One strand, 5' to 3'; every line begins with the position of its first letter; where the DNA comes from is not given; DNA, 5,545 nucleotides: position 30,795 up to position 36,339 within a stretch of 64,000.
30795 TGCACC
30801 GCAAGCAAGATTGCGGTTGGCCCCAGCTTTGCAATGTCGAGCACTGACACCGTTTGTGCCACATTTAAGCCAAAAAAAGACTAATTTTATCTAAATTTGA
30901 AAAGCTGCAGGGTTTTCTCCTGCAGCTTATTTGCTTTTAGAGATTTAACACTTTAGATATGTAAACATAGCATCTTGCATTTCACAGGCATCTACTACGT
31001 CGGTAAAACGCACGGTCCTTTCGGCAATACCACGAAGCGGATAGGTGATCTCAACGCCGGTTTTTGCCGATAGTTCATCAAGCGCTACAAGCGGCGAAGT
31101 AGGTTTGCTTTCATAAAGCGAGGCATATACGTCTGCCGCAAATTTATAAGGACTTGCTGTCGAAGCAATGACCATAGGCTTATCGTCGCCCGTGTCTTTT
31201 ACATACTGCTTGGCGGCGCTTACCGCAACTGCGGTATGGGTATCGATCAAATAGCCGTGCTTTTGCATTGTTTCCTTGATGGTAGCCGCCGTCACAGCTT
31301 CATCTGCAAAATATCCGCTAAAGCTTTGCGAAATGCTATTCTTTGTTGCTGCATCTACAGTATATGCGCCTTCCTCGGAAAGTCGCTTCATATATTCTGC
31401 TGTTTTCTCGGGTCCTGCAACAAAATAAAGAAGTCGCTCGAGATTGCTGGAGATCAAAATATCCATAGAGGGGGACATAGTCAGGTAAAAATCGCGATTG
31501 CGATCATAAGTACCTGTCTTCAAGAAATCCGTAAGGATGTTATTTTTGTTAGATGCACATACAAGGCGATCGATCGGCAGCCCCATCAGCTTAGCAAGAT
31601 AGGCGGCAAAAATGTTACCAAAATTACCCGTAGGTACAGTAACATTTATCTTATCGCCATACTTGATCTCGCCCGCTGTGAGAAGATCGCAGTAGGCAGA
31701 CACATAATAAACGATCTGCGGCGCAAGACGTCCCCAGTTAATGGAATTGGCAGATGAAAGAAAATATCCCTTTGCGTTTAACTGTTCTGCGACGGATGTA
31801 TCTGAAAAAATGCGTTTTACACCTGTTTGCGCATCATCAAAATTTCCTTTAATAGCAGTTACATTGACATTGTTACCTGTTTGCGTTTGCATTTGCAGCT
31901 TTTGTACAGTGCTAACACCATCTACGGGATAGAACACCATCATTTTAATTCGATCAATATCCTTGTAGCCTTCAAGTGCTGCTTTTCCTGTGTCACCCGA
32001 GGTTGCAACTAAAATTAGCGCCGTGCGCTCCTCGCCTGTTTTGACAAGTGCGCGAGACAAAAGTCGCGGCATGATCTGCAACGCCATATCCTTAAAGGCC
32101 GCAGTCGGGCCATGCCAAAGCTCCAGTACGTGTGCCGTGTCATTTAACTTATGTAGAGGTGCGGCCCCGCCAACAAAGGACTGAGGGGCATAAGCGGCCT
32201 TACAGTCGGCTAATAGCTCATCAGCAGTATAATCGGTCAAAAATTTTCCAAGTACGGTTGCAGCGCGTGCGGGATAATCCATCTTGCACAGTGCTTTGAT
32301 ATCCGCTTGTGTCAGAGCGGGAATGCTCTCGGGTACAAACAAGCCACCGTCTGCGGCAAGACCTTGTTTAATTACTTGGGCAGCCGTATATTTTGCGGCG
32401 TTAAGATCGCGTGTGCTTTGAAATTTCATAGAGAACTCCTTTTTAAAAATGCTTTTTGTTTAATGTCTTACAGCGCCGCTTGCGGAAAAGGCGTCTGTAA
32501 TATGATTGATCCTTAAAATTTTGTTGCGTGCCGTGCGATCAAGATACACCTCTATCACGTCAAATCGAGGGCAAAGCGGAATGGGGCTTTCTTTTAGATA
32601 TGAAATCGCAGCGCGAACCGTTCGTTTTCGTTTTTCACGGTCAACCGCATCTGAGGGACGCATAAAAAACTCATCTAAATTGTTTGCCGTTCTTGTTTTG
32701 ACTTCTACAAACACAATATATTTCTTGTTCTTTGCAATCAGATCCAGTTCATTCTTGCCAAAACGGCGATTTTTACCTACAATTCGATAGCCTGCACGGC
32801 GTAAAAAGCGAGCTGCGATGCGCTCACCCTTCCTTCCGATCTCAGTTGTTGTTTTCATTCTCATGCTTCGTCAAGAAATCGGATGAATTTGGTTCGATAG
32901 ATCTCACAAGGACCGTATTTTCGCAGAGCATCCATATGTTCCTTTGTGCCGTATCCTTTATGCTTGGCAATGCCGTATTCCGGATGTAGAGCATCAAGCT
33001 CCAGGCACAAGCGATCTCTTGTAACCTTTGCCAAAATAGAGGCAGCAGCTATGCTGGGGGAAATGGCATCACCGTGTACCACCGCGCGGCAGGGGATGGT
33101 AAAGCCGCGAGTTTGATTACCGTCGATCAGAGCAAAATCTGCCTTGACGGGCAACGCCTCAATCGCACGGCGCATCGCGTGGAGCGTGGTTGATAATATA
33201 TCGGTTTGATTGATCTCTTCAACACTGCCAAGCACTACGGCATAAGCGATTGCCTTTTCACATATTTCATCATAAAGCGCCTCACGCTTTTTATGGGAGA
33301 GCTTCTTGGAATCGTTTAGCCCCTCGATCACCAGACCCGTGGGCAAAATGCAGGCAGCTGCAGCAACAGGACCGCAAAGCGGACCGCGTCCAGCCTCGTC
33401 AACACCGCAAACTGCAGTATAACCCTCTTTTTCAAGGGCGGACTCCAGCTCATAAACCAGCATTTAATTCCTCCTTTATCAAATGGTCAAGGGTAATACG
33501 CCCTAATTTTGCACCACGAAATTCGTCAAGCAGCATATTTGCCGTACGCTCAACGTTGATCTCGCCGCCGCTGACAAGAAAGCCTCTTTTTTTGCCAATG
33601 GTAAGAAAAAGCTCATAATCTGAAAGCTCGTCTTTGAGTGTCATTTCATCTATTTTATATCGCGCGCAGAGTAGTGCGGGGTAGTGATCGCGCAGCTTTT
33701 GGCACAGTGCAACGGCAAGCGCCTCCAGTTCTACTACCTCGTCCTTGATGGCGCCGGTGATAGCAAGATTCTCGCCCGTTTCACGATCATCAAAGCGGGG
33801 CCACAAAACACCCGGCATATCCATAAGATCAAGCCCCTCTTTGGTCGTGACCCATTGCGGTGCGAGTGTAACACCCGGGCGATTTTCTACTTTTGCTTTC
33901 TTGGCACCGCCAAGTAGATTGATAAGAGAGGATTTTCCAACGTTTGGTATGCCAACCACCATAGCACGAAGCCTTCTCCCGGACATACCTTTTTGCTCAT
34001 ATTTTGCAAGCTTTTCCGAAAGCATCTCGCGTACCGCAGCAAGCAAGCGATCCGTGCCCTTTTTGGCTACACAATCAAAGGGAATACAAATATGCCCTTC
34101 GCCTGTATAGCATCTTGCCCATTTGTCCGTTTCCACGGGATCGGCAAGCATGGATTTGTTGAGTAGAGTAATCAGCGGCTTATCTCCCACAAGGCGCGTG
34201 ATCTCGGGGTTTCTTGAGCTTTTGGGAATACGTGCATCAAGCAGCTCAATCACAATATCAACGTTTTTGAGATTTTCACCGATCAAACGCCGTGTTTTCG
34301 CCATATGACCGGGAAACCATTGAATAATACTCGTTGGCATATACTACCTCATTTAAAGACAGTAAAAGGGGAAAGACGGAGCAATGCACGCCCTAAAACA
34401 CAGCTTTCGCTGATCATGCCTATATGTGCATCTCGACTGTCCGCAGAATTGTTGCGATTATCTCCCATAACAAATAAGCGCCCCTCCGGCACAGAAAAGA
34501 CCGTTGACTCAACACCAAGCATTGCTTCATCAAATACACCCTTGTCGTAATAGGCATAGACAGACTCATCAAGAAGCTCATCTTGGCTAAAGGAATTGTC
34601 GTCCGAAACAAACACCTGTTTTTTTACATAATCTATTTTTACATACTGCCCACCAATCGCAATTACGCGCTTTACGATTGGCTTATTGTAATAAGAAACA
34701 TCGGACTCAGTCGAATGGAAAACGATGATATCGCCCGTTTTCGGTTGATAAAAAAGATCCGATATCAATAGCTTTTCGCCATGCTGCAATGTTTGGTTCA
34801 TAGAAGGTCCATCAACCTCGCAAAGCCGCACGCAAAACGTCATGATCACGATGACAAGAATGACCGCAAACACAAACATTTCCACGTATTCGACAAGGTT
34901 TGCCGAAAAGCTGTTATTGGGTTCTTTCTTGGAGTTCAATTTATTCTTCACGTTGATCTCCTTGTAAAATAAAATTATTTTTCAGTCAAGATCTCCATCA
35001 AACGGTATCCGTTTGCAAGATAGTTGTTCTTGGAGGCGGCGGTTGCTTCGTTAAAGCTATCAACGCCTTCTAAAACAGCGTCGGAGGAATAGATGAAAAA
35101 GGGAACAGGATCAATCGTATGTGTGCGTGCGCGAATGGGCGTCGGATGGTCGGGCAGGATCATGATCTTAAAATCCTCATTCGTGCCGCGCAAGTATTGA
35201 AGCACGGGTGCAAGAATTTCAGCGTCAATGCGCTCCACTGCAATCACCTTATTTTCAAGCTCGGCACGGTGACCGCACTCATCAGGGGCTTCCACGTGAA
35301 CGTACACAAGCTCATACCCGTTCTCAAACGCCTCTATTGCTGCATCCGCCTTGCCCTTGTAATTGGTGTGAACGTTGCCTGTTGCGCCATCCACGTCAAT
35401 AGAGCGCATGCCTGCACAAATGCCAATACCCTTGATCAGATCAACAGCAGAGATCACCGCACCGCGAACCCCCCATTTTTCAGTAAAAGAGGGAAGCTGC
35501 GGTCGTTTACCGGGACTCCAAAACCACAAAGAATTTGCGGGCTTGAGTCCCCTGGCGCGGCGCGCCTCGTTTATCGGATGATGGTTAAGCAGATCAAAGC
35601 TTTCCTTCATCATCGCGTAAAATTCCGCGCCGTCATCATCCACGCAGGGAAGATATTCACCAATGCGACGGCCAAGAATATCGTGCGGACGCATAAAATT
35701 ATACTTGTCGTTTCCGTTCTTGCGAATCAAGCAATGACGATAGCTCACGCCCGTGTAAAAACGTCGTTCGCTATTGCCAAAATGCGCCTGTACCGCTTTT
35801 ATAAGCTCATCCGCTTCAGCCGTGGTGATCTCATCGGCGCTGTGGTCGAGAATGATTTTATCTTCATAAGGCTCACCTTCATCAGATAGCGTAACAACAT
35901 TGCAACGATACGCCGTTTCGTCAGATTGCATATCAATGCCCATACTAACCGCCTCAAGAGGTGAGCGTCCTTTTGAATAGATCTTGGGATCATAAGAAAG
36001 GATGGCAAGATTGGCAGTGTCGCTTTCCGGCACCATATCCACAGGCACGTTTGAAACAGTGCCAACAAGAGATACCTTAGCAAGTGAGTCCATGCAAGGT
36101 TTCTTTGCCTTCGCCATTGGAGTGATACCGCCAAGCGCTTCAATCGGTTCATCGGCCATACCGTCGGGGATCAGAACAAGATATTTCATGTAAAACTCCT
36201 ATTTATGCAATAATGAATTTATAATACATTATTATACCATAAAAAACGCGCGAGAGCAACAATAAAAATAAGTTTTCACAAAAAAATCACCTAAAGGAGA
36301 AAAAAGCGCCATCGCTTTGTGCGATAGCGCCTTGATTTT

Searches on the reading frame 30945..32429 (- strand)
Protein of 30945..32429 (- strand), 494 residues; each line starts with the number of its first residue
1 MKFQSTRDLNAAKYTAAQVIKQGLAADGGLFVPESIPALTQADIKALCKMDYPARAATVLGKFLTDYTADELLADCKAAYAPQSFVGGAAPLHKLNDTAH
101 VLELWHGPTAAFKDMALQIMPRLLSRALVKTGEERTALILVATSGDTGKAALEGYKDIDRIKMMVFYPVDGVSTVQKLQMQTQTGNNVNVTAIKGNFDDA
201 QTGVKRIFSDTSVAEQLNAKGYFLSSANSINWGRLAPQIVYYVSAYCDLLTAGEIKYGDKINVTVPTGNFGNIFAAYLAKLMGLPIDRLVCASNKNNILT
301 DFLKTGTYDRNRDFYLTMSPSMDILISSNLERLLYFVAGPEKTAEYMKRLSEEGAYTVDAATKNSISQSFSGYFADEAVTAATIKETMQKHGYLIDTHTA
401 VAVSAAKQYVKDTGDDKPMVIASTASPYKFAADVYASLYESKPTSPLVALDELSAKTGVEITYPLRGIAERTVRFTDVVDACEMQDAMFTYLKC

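Call 60: search_protein_families(library=pfam, proteins=[window:30945-32429:-], max_evalue=0.00001)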
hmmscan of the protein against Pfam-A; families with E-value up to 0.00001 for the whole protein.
window:30945-32429:- (494 aa): 3 families
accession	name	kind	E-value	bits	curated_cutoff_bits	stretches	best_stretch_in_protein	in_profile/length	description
PF14821.11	Thr_synth_N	-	3.5e-18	66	25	1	2-80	1-79/79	Threonine synthase N terminus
PF00291.31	PALP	-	1.2e-13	51.5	35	1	103-421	28-291/295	Pyridoxal-phosphate dependent enzyme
PF24857.1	THR4_C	-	1.3e-07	32.1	27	1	399-442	1-45/85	Threonine synthase, C-terminal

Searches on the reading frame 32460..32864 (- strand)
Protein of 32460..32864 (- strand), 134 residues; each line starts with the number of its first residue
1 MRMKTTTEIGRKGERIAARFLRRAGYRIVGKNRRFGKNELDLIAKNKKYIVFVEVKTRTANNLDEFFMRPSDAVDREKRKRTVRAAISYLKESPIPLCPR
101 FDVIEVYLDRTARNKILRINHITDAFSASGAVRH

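Call 60: search_protein_families(library=pfam, proteins=[window:32460-32864:-], max_evalue=0.00001)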
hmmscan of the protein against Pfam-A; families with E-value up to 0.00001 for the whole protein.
window:32460-32864:- (134 aa): 2 families
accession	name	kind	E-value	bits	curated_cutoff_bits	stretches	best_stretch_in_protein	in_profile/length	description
PF02021.23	UPF0102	-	4.9e-24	84.9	23.6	1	13-106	1-80/80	Uncharacterised protein family UPF0102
PF08378.17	NERD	-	4.9e-07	30.7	22.1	1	10-60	2-59/111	Nuclease-related domain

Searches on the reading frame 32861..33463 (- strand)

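Call 60: search_protein_families(library=pfam, proteins=[window:32861-33463:-], max_evalue=0.00001)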
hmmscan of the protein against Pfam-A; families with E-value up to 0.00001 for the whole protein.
window:32861-33463:- (200 aa): 1 family
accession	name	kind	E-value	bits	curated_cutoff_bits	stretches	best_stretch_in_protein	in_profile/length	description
PF01351.25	RNase_HII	-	1.9e-42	145.9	25.8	1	19-194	1-197/199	Ribonuclease HII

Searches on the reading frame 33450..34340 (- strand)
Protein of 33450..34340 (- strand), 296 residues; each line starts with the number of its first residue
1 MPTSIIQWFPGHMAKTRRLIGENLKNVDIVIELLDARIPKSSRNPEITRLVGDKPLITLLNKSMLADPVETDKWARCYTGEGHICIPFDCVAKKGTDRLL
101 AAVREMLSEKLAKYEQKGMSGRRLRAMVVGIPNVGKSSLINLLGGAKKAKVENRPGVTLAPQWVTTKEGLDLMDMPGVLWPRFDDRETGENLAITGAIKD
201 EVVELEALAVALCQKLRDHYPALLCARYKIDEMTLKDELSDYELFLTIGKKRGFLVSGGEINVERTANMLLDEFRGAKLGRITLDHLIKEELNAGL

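Call 60: search_protein_families(library=pfam, proteins=[window:33450-34340:-], max_evalue=0.00001)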
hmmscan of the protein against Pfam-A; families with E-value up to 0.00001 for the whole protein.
window:33450-34340:- (296 aa): 2 families
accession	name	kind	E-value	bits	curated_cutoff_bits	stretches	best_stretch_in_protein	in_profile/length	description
PF01926.29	MMR_HSR1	-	6e-16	59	21.9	1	126-182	2-58/113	50S ribosome-binding GTPase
PF02421.24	FeoB_N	-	1.8e-08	34.5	27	1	126-178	3-57/156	Ferrous iron transport protein B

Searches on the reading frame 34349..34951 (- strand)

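Call 60: search_protein_families(library=pfam, proteins=[window:34349-34951:-], max_evalue=0.00001)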
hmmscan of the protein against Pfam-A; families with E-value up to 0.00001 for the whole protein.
window:34349-34951:- (200 aa): 1 family
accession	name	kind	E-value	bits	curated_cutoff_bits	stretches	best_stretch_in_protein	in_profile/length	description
PF10502.14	Peptidase_S26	-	1.7e-34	119.6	22.9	1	20-192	2-166/168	Signal peptidase, peptidase S26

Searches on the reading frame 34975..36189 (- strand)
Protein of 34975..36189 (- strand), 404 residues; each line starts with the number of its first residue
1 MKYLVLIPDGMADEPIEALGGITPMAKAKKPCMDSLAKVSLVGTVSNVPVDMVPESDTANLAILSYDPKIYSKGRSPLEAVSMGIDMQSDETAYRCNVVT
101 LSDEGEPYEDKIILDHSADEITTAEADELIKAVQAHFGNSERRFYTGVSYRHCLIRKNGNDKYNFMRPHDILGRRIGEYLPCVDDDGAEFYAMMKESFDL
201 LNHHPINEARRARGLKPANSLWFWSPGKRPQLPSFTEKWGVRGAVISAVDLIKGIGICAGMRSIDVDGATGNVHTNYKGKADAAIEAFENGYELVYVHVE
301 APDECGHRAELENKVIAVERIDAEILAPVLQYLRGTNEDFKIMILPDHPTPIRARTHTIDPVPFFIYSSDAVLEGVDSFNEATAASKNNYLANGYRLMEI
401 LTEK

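Call 61: search_protein_families(library=pfam, proteins=[window:34975-36189:-], max_evalue=0.00001)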
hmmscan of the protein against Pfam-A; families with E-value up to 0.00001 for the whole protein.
window:34975-36189:- (404 aa): 2 families
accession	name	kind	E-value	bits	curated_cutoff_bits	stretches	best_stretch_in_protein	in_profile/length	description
PF10143.14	PhosphMutase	-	1.3e-50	172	21.5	1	37-207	1-170/170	2,3-bisphosphoglycerate-independent phosphoglycerate mutase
PF01676.23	Metalloenzyme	-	4.4e-42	144.8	24.3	1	1-370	1-224/252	Metalloenzyme superfamily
